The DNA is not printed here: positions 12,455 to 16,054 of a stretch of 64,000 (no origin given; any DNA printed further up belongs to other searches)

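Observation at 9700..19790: Extracellular copper-redox module (SCO + heme-c/PBP fusion + giant multicopper oxidase) embedded inside a capsule/EPS locus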

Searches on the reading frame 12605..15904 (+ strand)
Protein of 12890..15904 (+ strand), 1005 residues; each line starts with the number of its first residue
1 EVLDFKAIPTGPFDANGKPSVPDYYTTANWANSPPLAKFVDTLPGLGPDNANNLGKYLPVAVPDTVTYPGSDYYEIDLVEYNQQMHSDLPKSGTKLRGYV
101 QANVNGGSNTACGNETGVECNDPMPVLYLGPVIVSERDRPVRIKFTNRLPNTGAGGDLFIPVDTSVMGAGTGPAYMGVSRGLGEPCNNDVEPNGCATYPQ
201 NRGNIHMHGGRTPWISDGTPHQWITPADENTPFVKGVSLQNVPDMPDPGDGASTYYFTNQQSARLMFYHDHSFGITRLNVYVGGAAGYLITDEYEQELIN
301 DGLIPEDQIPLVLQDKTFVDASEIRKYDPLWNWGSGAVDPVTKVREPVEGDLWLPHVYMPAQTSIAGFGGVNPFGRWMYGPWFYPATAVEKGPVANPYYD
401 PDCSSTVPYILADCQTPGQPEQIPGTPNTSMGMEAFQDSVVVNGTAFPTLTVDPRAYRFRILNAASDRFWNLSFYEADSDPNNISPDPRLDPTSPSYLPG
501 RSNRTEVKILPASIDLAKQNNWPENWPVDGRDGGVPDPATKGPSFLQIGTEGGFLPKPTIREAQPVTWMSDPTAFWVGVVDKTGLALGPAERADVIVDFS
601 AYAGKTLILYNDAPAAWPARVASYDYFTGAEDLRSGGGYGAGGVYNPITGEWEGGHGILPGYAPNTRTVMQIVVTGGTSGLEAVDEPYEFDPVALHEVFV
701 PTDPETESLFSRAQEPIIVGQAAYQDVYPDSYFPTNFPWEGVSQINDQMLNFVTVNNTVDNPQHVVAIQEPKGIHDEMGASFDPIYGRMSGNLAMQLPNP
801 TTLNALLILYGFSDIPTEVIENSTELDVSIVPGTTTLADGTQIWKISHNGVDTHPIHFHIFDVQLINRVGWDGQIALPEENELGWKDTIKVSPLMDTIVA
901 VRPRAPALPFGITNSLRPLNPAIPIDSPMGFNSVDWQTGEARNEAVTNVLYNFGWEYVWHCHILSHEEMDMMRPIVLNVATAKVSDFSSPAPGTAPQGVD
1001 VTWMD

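Call 7: search_solved_structures(query=window:12605-15900:+, max_evalue=0.01)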
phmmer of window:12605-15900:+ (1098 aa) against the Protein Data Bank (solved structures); distinct sequences matched with E-value up to 0.01: 63 (the best 60 are shown).
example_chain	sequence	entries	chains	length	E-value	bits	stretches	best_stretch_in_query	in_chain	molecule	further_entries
9bd5_A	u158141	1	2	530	2.1e-34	122.1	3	298-415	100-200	Spore coat protein A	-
1gsk_A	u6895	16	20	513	1.4e-33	119.4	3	294-414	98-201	SPORE COAT PROTEIN A | COTA LACCASE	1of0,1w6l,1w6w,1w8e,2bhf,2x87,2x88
4akq_A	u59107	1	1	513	3.2e-33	118.2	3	294-414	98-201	SPORE COAT PROTEIN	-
4a67_A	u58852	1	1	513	4.5e-33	117.7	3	294-414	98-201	SPORE COAT PROTEIN A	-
2wsd_A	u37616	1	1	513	5.6e-33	117.4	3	294-414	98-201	SPORE COAT PROTEIN A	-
4a68_A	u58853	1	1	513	7.3e-33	117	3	294-414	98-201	SPORE COAT PROTEIN A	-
4akp_A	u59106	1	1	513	7.5e-33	117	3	294-414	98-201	SPORE COAT PROTEIN A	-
4a66_A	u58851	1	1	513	1.5e-32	116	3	294-414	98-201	SPORE COAT PROTEIN A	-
8z5b_A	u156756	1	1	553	1.5e-32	115.9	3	292-415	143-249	Multicopper oxidase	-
4ako_A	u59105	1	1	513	1.6e-32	115.9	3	294-414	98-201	SPORE COAT PROTEIN A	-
5zlk_A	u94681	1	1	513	1.6e-32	115.9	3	294-414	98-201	Spore coat protein A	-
5zll_A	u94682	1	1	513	3e-32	115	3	294-414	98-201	Spore coat protein A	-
5zlm_A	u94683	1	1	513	3e-32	115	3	294-414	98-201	Spore coat protein A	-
7z5p_A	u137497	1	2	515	1.2e-31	112.9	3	292-415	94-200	Copper oxidase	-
6i3k_A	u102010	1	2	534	8.6e-20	73.7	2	339-414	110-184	Bilirubin oxidase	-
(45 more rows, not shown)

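Call 38: find_homologous_proteins(query=window:12890-15904:+, max_evalue=1e-10)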
Query window:12890-15904:+ (1005 aa): 5587 proteins with E <= 1e-10 among 8000 candidates; the best 120 are listed.
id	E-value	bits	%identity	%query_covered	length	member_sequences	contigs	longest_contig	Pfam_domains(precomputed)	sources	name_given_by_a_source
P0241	0.0e+0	1921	82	100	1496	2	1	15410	PF07731.21,PF18911.7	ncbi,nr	ncbi:MAG TPA: hypothetical protein DEB35_09360, partial [Desulfuromonas sp.]|nr:hypothetical protein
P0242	0.0e+0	1665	72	99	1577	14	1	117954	PF07731.21,PF09479.17,PF18998.7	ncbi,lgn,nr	ncbi:MAG: multicopper oxidase domain-containing protein [Geobacteraceae bacterium]|nr:multicopper ox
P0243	0.0e+0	1658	72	99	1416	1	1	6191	PF07731.21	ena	-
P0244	0.0e+0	1648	71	100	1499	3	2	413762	PF07731.21,PF09479.17,PF18998.7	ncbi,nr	ncbi:MAG: multicopper oxidase domain-containing protein [Geobacter sp.]|nr:multicopper oxidase domai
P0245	0.0e+0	1637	72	99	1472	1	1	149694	PF07731.21,PF22352.3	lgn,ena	-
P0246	0.0e+0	1635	71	99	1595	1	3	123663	PF07731.21,PF17957.8,PF21471.4,PF03174.20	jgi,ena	-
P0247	0.0e+0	1629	72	97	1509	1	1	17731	PF07731.21,PF18998.7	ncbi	-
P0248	0.0e+0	1618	71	99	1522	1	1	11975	PF07731.21,PF17957.8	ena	-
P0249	0.0e+0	1608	71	97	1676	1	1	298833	PF07731.21,PF17957.8,PF21471.4,PF02012.27,PF03174.20,PF19077.7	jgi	jgi:FtsP/CotA-like multicopper oxidase with cupredoxin domain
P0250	0.0e+0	1607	71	99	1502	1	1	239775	PF07731.21,PF22352.3,PF17957.8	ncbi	ncbi:MAG: multicopper oxidase domain-containing protein [Desulfuromonadaceae bacterium]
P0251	0.0e+0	1604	70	99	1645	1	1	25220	PF07495.20,PF07731.21,PF22352.3,PF00801.27,PF16403.12,PF24908.1,PF05345.19,PF19077.7,PF18911.7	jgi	-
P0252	0.0e+0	1600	71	97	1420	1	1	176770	PF07495.20,PF07731.21,PF17957.8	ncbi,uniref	ncbi:Ig-like domain-containing protein, partial [Trichlorobacter lovleyi]|uniref:Ig-like domain-cont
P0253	0.0e+0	1593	70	99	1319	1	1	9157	PF07731.21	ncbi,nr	ncbi:MAG: multicopper oxidase domain-containing protein, partial [Desulfuromonadaceae bacterium]|nr:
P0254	0.0e+0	1585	70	100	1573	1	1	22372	PF07731.21,PF18998.7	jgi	jgi:FtsP/CotA-like multicopper oxidase with cupredoxin domain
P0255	0.0e+0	1584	69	99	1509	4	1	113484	PF01839.30,PF12256.15,PF07731.21,PF13517.13,PF18998.7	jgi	-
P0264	0.0e+0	1565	68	99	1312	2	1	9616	PF07731.21,PF25833.1,PF00041.28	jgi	-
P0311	0.0e+0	1217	57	100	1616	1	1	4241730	PF07731.21,PF17957.8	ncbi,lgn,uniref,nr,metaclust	ncbi:Ig-like domain-containing protein [Geopsychrobacter electrodiphilus]|uniref:Ig-like domain-cont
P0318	0.0e+0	1106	56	98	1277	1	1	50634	PF07731.21,PF24489.2,PF00041.28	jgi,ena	-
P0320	0.0e+0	1092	56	98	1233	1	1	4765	PF07731.21,PF00041.28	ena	-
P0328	0.0e+0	1053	54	98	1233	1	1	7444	PF07731.21,PF00041.28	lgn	-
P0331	0.0e+0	1050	54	98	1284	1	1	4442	PF07731.21,PF00041.28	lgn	-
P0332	0.0e+0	1050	55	100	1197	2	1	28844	PF07731.21,PF07732.22,PF00041.28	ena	-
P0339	0.0e+0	1039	55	98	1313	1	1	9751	PF07731.21,PF00041.28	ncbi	-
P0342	0.0e+0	1035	55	98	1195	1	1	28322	PF07731.21,PF00041.28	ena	-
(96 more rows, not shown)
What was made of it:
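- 12911..15904 (+): Catalytic core (~1000 aa) of a CotA/bilirubin-oxidase-like three-domain multicopper oxidase with large insertions. The core is 55-82% identical to more than 100 large MCOs (call 38).
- Homologues in Gram-positive bacteria carry cell-wall-binding repeats, which points to a surface location (call 38).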

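Call 47: search_solved_structures(query=window:12605-15900:+, max_evalue=1e-30, show_alignments=1)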
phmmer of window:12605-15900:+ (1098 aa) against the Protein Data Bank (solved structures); distinct sequences matched with E-value up to 1e-30: 14.
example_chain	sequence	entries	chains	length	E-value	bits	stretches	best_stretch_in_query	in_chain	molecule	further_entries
9bd5_A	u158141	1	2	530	2.1e-34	122.1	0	298-415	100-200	Spore coat protein A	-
1gsk_A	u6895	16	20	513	1.4e-33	119.4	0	294-414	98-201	SPORE COAT PROTEIN A | COTA LACCASE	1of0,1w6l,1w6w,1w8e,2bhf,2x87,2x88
4akq_A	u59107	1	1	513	3.2e-33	118.2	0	294-414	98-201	SPORE COAT PROTEIN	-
4a67_A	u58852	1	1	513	4.5e-33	117.7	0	294-414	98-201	SPORE COAT PROTEIN A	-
2wsd_A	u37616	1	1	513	5.6e-33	117.4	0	294-414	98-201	SPORE COAT PROTEIN A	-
4a68_A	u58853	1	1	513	7.3e-33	117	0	294-414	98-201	SPORE COAT PROTEIN A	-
4akp_A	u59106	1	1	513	7.5e-33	117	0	294-414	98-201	SPORE COAT PROTEIN A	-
4a66_A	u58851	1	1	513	1.5e-32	116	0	294-414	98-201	SPORE COAT PROTEIN A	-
8z5b_A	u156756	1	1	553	1.5e-32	115.9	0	292-415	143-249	Multicopper oxidase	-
4ako_A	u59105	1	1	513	1.6e-32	115.9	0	294-414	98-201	SPORE COAT PROTEIN A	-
5zlk_A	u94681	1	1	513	1.6e-32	115.9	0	294-414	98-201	Spore coat protein A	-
5zll_A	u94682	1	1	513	3e-32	115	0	294-414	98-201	Spore coat protein A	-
5zlm_A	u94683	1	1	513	3e-32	115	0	294-414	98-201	Spore coat protein A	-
7z5p_A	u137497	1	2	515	1.2e-31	112.9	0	292-415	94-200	Copper oxidase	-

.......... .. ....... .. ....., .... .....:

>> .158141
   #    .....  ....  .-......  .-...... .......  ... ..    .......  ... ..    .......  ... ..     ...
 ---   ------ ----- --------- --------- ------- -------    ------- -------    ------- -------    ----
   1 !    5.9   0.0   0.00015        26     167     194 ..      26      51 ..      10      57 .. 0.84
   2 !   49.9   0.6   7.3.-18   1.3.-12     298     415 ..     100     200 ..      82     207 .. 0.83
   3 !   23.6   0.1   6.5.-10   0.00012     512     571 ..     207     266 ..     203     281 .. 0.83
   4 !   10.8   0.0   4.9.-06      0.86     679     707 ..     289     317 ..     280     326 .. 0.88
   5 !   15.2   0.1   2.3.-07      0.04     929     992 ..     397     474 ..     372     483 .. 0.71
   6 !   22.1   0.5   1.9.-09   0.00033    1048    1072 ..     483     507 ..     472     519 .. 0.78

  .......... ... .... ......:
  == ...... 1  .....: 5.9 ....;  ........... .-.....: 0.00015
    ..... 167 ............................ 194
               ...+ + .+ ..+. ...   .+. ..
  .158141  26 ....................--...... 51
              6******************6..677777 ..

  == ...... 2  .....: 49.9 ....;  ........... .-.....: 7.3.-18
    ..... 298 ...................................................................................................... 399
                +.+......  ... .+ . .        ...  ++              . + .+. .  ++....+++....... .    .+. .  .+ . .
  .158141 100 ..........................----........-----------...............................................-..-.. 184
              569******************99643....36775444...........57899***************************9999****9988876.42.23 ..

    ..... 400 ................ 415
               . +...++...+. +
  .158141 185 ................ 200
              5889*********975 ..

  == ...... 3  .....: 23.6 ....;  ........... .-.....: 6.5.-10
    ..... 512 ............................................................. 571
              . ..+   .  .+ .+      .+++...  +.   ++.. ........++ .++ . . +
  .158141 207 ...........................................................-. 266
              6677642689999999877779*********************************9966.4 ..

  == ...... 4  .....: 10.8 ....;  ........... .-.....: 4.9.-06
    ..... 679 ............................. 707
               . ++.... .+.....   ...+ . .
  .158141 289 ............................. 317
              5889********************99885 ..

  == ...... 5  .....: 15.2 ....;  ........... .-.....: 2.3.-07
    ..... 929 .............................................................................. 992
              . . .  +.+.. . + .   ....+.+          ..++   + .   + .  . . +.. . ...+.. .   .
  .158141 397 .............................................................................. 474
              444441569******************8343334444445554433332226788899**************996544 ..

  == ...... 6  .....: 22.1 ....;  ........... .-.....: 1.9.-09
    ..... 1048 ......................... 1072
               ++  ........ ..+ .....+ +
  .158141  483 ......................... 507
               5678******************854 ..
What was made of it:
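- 12911..15904 (+): PDB matches to CotA, E~1e-34 (calls 7, 47).
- Closest known: CotA laccase / bilirubin oxidase. Same: All copper-ligand motifs and the domain order are shared (calls 7, 47).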

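Call 68: list_cluster_members(proteins=[P0339, P0264, P0318, P0320, P0328, P0331, P0342, P0332, P0252, P0311])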
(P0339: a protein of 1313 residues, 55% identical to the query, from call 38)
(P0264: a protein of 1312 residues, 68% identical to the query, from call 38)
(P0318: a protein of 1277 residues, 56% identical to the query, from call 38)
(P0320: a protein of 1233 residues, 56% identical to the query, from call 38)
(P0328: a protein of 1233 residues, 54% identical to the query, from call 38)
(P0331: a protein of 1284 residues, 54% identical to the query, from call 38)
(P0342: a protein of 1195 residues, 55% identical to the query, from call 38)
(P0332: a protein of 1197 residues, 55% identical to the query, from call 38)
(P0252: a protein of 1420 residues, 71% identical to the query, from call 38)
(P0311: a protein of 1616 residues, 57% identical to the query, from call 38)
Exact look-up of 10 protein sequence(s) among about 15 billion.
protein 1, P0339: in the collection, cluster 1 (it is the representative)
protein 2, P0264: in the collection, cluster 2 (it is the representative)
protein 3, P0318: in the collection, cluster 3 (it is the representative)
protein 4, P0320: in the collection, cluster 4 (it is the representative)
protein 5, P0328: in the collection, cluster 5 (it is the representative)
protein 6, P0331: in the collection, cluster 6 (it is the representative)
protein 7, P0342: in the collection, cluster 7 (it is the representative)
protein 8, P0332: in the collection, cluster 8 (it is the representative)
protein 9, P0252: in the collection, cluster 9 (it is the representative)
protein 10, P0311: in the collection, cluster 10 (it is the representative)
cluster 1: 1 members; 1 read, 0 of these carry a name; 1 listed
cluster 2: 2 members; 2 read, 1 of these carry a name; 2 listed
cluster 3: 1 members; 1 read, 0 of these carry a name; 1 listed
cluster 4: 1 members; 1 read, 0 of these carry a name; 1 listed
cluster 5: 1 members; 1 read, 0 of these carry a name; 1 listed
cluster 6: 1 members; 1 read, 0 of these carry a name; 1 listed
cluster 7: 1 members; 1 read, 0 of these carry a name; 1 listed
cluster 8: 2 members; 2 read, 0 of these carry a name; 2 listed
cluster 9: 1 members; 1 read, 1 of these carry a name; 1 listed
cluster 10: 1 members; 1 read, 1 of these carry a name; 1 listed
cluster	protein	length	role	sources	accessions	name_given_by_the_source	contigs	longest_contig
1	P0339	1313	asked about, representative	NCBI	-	-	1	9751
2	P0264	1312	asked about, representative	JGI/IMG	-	-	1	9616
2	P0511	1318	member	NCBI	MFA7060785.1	MAG: fibronectin type III domain-containing protein [Pedobacter sp.]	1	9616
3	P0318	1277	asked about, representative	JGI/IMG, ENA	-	-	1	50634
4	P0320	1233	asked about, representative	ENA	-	-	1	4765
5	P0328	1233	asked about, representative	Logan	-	-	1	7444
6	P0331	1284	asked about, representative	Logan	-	-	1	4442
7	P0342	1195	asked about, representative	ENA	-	-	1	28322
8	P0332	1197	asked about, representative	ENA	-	-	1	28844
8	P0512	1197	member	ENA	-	-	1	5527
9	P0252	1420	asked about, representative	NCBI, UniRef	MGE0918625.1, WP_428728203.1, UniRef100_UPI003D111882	Ig-like domain-containing protein, partial [Trichlorobacter lovleyi] | Ig-like domain-containing protein n=1 Tax=Trichlorobacter lovleyi TaxID=313985 ...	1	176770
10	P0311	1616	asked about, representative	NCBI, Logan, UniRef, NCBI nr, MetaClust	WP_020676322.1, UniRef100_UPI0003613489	Ig-like domain-containing protein [Geopsychrobacter electrodiphilus] | Ig-like domain-containing protein n=1 Tax=Geopsychrobacter electrodiphilus TaxID=225196 ... | 1121918.PRJNA179458.ARWE01000001_gene80593 COG2132 ""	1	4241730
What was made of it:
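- On Mof/OmpB-type MCO gene cluster: The cluster-member look-up gave no named OmpB (call 68).
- Tried and rejected: The look-up returned no name (call 68).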

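Call 77: find_encoding_contigs(protein=P0241, flank=10000, max_places=2)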
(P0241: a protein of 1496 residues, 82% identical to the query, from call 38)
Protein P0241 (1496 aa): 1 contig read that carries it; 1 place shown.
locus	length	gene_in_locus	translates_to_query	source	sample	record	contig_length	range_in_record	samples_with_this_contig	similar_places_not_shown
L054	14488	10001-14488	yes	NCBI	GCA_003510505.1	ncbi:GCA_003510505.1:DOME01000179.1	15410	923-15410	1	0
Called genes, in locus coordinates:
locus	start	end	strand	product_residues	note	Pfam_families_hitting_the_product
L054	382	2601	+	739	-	-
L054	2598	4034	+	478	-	PF00072:Response_reg, PF07728:AAA_5 (faint), PF00158:Sigma54_activat, PF14532:Sigma54_activ_2, PF25601:AAA_lid_14, PF02954:HTH_8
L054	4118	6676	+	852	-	PF00082:Peptidase_S8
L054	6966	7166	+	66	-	-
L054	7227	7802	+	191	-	PF02630:SCO1-SenC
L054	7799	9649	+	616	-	PF13458:Peripla_BP_6 (weak)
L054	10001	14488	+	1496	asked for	PF07731:Cu-oxidase_2 (faint), PF18911:PKD_4 (weak)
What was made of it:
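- L054, whose MCO is closest (82%), has a sensor kinase, a sigma-54 regulator and an S8 peptidase upstream instead (call 77).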
